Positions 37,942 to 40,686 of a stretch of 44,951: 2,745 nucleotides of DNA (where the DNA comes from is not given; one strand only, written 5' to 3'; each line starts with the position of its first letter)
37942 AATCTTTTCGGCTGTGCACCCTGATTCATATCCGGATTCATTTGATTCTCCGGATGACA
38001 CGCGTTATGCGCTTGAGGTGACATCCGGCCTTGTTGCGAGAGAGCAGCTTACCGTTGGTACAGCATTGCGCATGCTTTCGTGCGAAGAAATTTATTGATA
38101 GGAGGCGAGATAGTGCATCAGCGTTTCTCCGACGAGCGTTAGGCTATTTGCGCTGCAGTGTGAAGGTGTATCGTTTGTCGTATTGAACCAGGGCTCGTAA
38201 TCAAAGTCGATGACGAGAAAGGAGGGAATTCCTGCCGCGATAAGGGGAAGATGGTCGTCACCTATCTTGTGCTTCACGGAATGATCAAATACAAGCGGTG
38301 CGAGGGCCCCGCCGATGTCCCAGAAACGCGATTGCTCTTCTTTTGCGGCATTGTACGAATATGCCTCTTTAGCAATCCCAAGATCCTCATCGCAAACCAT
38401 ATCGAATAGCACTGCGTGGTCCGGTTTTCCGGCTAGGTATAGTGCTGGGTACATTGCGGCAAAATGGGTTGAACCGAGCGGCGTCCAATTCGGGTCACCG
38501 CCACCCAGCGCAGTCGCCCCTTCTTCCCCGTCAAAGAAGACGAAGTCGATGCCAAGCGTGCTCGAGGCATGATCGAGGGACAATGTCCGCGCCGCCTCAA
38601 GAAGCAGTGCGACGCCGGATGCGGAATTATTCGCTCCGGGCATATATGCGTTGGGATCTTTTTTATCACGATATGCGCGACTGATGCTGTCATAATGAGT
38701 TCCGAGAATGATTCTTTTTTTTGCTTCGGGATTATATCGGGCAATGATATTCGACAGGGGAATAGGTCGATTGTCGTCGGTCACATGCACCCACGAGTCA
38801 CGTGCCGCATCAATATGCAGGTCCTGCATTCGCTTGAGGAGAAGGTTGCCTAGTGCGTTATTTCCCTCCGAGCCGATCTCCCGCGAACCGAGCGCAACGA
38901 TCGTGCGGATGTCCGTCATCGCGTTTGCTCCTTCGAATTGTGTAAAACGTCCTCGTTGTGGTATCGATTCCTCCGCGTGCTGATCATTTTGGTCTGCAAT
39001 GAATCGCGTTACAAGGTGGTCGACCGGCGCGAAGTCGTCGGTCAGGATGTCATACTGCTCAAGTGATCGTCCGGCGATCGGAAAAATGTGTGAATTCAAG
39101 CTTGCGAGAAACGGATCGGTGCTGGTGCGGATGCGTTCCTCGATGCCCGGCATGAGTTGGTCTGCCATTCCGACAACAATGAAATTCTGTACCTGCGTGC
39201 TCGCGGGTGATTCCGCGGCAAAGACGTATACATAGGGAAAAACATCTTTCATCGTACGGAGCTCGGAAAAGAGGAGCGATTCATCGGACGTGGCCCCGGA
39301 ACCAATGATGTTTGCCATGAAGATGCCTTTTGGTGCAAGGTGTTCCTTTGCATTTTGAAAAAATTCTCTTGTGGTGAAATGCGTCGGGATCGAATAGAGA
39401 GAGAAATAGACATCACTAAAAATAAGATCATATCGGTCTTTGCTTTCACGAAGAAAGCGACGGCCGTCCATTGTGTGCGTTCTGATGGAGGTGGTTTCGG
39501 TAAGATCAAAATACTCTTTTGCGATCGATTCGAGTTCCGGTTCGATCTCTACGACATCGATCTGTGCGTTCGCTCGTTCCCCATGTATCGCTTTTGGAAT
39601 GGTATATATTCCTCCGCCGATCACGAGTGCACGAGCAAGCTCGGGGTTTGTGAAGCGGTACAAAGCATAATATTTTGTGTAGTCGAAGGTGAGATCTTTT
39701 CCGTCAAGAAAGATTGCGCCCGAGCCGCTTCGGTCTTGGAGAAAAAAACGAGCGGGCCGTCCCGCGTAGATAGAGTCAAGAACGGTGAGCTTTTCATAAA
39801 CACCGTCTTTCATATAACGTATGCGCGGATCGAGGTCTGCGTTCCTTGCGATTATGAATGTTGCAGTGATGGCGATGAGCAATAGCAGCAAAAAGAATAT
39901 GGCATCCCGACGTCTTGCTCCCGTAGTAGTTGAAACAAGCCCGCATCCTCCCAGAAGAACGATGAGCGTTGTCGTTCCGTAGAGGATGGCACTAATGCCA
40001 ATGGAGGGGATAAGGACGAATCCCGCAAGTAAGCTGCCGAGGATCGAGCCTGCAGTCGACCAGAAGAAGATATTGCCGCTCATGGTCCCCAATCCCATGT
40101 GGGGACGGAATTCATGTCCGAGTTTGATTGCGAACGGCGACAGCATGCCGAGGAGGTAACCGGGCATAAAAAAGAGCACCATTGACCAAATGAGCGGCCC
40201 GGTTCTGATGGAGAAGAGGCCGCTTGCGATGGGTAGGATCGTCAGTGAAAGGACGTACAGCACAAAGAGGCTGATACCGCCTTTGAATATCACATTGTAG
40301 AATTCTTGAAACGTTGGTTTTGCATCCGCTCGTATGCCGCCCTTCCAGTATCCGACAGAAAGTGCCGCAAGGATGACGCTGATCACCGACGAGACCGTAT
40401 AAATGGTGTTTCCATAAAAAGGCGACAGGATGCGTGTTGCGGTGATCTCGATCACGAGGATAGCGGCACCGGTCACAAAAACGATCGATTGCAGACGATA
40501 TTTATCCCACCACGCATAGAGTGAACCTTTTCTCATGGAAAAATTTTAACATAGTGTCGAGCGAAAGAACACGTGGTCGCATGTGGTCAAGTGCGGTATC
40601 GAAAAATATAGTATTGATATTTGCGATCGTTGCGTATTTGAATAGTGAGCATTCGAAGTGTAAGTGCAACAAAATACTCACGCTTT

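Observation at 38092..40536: Unusual 814-aa fusion: membrane domain + spermidine-synthase-like domain + M28-like domain with degenerate metal ligands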

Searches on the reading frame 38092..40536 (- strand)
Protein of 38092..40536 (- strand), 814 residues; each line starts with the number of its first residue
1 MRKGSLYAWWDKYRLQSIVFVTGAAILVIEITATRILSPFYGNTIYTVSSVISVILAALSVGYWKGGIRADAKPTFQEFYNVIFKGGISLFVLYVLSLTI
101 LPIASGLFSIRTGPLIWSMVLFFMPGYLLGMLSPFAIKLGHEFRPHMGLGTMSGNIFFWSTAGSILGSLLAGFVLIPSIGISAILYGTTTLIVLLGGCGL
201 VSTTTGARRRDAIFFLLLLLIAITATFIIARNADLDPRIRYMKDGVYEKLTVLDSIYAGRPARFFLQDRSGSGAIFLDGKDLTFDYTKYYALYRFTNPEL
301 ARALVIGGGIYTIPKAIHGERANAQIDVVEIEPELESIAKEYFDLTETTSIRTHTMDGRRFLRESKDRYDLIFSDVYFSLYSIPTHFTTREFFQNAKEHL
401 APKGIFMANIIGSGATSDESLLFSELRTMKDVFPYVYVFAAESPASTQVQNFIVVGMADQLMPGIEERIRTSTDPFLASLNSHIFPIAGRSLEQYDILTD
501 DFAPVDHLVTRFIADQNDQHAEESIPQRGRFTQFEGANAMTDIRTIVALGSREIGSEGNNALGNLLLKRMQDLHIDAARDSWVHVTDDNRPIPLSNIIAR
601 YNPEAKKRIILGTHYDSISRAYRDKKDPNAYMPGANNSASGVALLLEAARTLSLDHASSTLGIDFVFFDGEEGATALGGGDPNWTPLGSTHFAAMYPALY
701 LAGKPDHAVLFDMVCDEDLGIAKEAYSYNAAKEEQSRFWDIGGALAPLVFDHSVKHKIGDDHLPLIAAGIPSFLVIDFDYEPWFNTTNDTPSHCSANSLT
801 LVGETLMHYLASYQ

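Call 3: search_protein_families(library=pfam, proteins=[window:38092-40536:-], max_evalue=0.1)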
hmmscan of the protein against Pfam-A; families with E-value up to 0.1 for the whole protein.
window:38092-40536:- (814 aa): 4 families
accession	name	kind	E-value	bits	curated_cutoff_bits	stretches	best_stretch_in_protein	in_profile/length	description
PF04389.22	Peptidase_M28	-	8.3e-25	88.1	21.3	1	596-809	1-192/193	Peptidase family M28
PF01564.23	Spermine_synth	-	5e-11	42.9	22.9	1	295-454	14-174/186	Spermine/spermidine synthase domain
PF01546.33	Peptidase_M20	-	0.036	14.4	24.6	1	611-679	2-74/206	Peptidase family M20/M25/M40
PF08242.18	Methyltransf_12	-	0.055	14.6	30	0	306-406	3-98/98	Methyltransferase domain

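Call 4: search_protein_families(library=ncbifam, proteins=[window:38092-40536:-], max_evalue=0.1)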
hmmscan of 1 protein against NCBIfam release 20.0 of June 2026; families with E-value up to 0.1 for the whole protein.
window:38092-40536:- (814 aa): 12 families
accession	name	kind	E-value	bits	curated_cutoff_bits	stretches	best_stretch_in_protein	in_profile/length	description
NF037959.1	MFS_SpdSyn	subfamily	1.1e-73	248.6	40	1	24-508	2-480/480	fused MFS/spermidine synthase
NF002956.0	PRK03612.1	equivalog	8.2e-20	70.7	472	1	10-408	17-415/522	polyamine aminopropyltransferase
NF003380.0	PRK04457.1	equivalog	2.7e-14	52.8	304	1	280-419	50-189/265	polyamine aminopropyltransferase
NF002010.0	PRK00811.1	equivalog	4.7e-14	52.3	260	1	295-446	74-227/287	polyamine aminopropyltransferase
TIGR00417.1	speE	equivalog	3.2e-11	43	249.55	1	295-462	68-236/271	spermidine synthase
NF004788.0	PRK06133.1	subfamily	0.00025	20.1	349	1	532-652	39-158/417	glutamate carboxypeptidase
TIGR01900.1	dapE-gram_pos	equivalog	0.00041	19.3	304.2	1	596-676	47-128/351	succinyl-diaminopimelate desuccinylase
NF007568.0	PRK10199.1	equivalog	0.01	15.1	298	1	594-673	97-177/346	aminopeptidase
NF002435.0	PRK01581.1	equivalog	0.016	14.3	537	1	325-494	186-350/374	polyamine aminopropyltransferase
NF005313.0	PRK06847.1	subfamily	0.032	13.2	372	1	300-336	4-40/375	hypothetical protein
NF045908.1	AminopepLapALeg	equivalog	0.053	12.4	600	1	608-660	206-248/396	aminopeptidase LapA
NF005602.0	PRK07338.1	equivalog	0.057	12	357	1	597-672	85-166/409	hydrolase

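Call 7: find_homologous_proteins(query=window:38092-40536:-, max_evalue=0.00001)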
Query window:38092-40536:- (814 aa): 1145 proteins with E <= 0.00001 among 8000 candidates; the best 120 are listed.
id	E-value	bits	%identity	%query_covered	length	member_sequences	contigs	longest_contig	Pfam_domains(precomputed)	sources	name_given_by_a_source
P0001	0.0e+0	1846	100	100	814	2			PF04389.23,PF01564.24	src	-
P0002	0.0e+0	1320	71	100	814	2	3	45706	PF04389.23,PF01564.24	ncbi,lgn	-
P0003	0.0e+0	1194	63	100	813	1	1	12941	PF04389.23,PF01564.24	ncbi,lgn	-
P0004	0.0e+0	1152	64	100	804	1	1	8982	PF04389.23,PF01564.24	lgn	-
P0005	0.0e+0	1017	57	100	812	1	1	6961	PF04389.23,PF01564.24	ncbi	-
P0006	1.2e-297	1008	56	99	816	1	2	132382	PF04389.23,PF01564.24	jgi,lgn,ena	-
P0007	1.8e-297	1007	57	100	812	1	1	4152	PF04389.23,PF01564.24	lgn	-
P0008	3.9e-285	966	55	99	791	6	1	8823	PF04389.23,PF01564.24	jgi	-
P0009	3.8e-281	953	54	100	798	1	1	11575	PF04389.23,PF01564.24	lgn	-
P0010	4.2e-279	946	53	100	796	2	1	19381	PF04389.23,PF01564.24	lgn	-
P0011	9.1e-278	942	53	100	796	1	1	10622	PF04389.23,PF01564.24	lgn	-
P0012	8.4e-277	939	53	100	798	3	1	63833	PF04389.23,PF01564.24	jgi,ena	-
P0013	6.3e-275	932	54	98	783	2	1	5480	PF04389.23,PF01564.24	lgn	-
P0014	2.4e-271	921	52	100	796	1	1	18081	PF04389.23,PF01564.24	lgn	-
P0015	1.3e-259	882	52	98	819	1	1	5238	PF04389.23,PF01564.24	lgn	-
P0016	1.6e-259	882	51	99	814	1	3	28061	PF04389.23,PF01564.24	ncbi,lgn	-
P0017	4.1e-258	877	52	98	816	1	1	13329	PF04389.23,PF01564.24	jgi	jgi:glutaminyl-peptide cyclotransferase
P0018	6.6e-253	860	50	99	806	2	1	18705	PF04389.23,PF01564.24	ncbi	-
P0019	2.9e-249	848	50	99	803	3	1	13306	PF04389.23,PF01564.24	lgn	-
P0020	1.6e-248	845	52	99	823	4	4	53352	PF04389.23,PF01564.24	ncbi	-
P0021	8.7e-238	810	49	98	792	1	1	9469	PF04389.23,PF01564.24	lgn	-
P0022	1.6e-228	779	48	97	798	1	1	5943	PF04389.23,PF01564.24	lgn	-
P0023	1.6e-228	779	46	98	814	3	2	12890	PF04389.23,PF01564.24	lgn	-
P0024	2.7e-223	762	47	98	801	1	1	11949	PF04389.23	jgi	jgi:glutaminyl-peptide cyclotransferase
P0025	3.9e-223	761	46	98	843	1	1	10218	PF04389.23,PF01564.24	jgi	jgi:glutaminyl-peptide cyclotransferase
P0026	2.5e-218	745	46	99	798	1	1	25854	PF04389.23,PF01564.24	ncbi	-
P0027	5.1e-217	741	46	99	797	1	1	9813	PF04389.23,PF01564.24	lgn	-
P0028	2.2e-216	739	52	84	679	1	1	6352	PF04389.23,PF01564.24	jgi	jgi:spermidine synthase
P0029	1.5e-215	736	49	93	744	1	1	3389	PF04389.23,PF01564.24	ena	-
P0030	8.2e-215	734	46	98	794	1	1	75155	PF04389.23,PF01564.24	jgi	jgi:spermidine synthase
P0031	6.3e-213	727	46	98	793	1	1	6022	PF04389.23,PF01564.24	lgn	-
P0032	6.4e-212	724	46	97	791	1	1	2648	PF04389.23,PF01564.24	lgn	-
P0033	2.8e-211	722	44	99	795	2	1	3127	PF04389.23,PF01564.24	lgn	-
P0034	4.0e-211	721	45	97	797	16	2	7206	PF04389.23,PF01564.24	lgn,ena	-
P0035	1.1e-210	720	45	99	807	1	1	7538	PF04389.23,PF01564.24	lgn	-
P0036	1.3e-210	720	46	97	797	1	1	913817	PF04389.23,PF01564.24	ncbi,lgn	-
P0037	1.4e-210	720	46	98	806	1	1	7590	PF04389.23,PF01564.24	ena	-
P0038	1.4e-210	720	45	98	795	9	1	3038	PF04389.23,PF01564.24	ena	-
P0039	1.5e-210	720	46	99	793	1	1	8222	PF04389.23,PF01564.24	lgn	-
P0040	1.8e-210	719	45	98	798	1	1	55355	PF04389.23,PF01564.24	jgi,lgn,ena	-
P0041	3.7e-210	718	45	99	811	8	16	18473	PF04389.23,PF01564.24,PF07690.22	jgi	-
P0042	6.2e-210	718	45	98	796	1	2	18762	PF04389.23,PF01564.24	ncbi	-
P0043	1.9e-209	716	45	99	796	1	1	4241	PF04389.23,PF01564.24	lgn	-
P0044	2.5e-209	716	44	98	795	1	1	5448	PF04389.23,PF01564.24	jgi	-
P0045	3.0e-209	715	46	98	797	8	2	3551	PF04389.23,PF01564.24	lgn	-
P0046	5.5e-209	714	45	99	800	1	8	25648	PF04389.23,PF01564.24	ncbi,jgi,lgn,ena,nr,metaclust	ncbi:MAG: hypothetical protein A2857_03995 [Candidatus Levybacteria bacterium RIFCSPHIGHO2_01_FULL_3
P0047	6.2e-209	714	44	99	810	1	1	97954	PF04389.23,PF01564.24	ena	-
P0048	7.1e-209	714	45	99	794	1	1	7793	PF04389.23,PF01564.24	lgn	-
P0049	1.2e-208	713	44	98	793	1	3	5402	PF04389.23,PF01564.24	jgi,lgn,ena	-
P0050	1.4e-208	713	46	97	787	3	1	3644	PF04389.23,PF01564.24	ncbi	-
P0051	1.4e-208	713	44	99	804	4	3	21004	PF04389.23,PF01564.24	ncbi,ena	-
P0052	1.4e-208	713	46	97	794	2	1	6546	PF04389.23,PF01564.24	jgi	jgi:spermidine synthase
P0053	1.5e-208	713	44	98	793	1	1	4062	PF04389.23,PF01564.24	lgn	-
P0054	2.3e-208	712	45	98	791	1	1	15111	PF04389.23,PF01564.24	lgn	-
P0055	2.5e-208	712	45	99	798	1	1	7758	PF04389.23,PF01564.24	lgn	-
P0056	3.5e-208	712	46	98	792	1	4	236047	PF04389.23,PF01564.24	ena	-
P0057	6.0e-208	711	44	99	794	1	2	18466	PF04389.23,PF01564.24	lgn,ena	-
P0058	8.5e-208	710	44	99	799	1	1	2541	PF04389.23,PF01564.24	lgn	-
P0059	9.0e-208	710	44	99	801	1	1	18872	PF04389.23,PF01564.24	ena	-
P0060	9.2e-208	710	43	99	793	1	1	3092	PF04389.23,PF01564.24,PF07690.22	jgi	jgi:spermidine synthase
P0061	1.2e-207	710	43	99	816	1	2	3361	PF04389.23,PF01564.24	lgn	-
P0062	1.8e-207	709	45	99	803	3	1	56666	PF04389.23,PF01564.24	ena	-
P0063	4.3e-207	708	46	98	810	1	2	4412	PF04389.23,PF01564.24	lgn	-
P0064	7.6e-207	707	46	98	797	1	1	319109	PF04389.23,PF01564.24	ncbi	-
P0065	1.1e-206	707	46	97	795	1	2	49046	PF04389.23,PF01564.24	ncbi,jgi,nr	ncbi:M28 family peptidase [Candidatus Parcubacteria bacterium]|nr:MAG: M28 family peptidase [Candida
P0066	1.4e-206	706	45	98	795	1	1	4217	PF04389.23,PF01564.24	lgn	-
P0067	1.7e-206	706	45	97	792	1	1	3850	PF04389.23,PF01564.24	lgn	-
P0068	2.4e-206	706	45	98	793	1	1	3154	PF04389.23,PF01564.24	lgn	-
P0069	3.0e-206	705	45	98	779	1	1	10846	PF04389.23,PF01564.24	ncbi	-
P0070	3.6e-206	705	45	97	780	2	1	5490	PF04389.23,PF01564.24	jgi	-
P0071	3.7e-206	705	45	99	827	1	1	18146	PF04389.23,PF01564.24,PF07690.22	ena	-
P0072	4.0e-206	705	44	98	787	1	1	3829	PF04389.23,PF01564.24,PF07690.22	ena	-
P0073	5.0e-206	705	45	99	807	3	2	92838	PF04389.23,PF01564.24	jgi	-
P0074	5.1e-206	705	45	97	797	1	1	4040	PF04389.23,PF01564.24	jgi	jgi:spermidine synthase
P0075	5.5e-206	705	44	97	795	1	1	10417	PF04389.23,PF01564.24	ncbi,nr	ncbi:fused MFS/spermidine synthase [Candidatus Falkowbacteria bacterium]|nr:fused MFS/spermidine syn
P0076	7.6e-206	704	44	99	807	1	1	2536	PF04389.23,PF01564.24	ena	-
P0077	8.2e-206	704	44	98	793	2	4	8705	PF04389.23,PF01564.24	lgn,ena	-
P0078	9.0e-206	704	46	98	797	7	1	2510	PF04389.23,PF01564.24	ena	-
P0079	1.2e-205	703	45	97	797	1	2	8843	PF04389.23,PF01564.24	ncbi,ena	-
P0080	1.7e-205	703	44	99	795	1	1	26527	PF04389.23,PF01564.24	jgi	jgi:spermidine synthase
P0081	1.7e-205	703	45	98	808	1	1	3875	PF04389.23,PF01564.24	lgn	-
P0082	2.2e-205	703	45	98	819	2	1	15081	PF04389.23,PF01564.24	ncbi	ncbi:MAG: fused MFS/spermidine synthase [bacterium]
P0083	2.6e-205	702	45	98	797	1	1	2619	PF04389.23,PF01564.24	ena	-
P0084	3.4e-205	702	44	98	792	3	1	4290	PF04389.23,PF01564.24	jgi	-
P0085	3.5e-205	702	43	98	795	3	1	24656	PF04389.23,PF01564.24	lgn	-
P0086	3.9e-205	702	44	98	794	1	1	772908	PF04389.23,PF01564.24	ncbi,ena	-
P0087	4.2e-205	702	46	98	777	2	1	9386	PF04389.23,PF01564.24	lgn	-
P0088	4.8e-205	701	44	100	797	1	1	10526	PF04389.23,PF01564.24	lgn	-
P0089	5.1e-205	701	46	98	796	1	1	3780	PF04389.23,PF01564.24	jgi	jgi:glutaminyl-peptide cyclotransferase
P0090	7.2e-205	701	45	97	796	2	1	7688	PF04389.23,PF01564.24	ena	-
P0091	9.1e-205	700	44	97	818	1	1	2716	PF04389.23,PF01564.24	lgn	-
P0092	1.0e-204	700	45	99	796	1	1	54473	PF04389.23,PF01564.24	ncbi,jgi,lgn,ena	-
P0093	1.5e-204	700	44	99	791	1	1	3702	PF04389.23,PF01564.24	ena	-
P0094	2.0e-204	699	44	99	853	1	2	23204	PF04389.23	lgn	-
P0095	2.5e-204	699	45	98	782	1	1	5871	PF04389.23,PF01564.24,PF07690.22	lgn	-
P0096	2.5e-204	699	44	97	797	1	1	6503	PF04389.23,PF01564.24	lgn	-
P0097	2.7e-204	699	45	98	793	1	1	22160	PF04389.23,PF01564.24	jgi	-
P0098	3.3e-204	699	45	98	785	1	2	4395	PF04389.23,PF01564.24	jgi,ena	-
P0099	3.4e-204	699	43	98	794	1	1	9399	PF04389.23,PF01564.24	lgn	-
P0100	4.5e-204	698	45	97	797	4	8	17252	PF04389.23,PF01564.24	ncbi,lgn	-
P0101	4.9e-204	698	44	98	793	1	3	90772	PF04389.23,PF01564.24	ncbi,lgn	-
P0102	5.7e-204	698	45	99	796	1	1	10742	PF04389.23,PF01564.24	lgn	-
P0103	6.3e-204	698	45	97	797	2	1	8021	PF04389.23,PF01564.24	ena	-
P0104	6.4e-204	698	44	98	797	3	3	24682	PF04389.23,PF01564.24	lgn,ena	-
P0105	8.1e-204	697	43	97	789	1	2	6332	PF04389.23,PF01564.24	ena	-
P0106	8.9e-204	697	46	97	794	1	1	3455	PF04389.23,PF01564.24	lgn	-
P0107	1.0e-203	697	44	99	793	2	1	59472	PF04389.23,PF01564.24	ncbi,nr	ncbi:MAG: fused MFS/spermidine synthase [bacterium]|nr:fused MFS/spermidine synthase [bacterium]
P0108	1.1e-203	697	45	98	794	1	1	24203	PF04389.23,PF01564.24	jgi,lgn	jgi:spermidine synthase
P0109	1.4e-203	697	45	99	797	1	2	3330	PF04389.23,PF01564.24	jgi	-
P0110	1.6e-203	696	44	98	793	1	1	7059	PF04389.23,PF01564.24,PF07690.22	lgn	-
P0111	2.1e-203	696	45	98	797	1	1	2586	PF04389.23,PF01564.24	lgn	-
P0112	2.4e-203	696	45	99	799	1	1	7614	PF04389.23,PF01564.24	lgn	-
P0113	2.7e-203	696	43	98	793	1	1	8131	PF04389.23,PF01564.24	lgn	-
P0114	3.6e-203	695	44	97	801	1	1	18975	PF04389.23,PF01564.24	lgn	-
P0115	3.7e-203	695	45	98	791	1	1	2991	PF04389.23,PF01564.24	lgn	-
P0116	4.3e-203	695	45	98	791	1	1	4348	PF04389.23,PF01564.24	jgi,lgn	-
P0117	4.5e-203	695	44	99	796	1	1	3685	PF04389.23,PF01564.24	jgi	-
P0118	4.9e-203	695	45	99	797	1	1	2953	PF04389.23,PF01564.24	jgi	-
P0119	4.9e-203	695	46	98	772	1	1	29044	PF04389.23,PF01564.24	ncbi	-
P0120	8.8e-203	694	44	98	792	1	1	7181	PF04389.23,PF01564.24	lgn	-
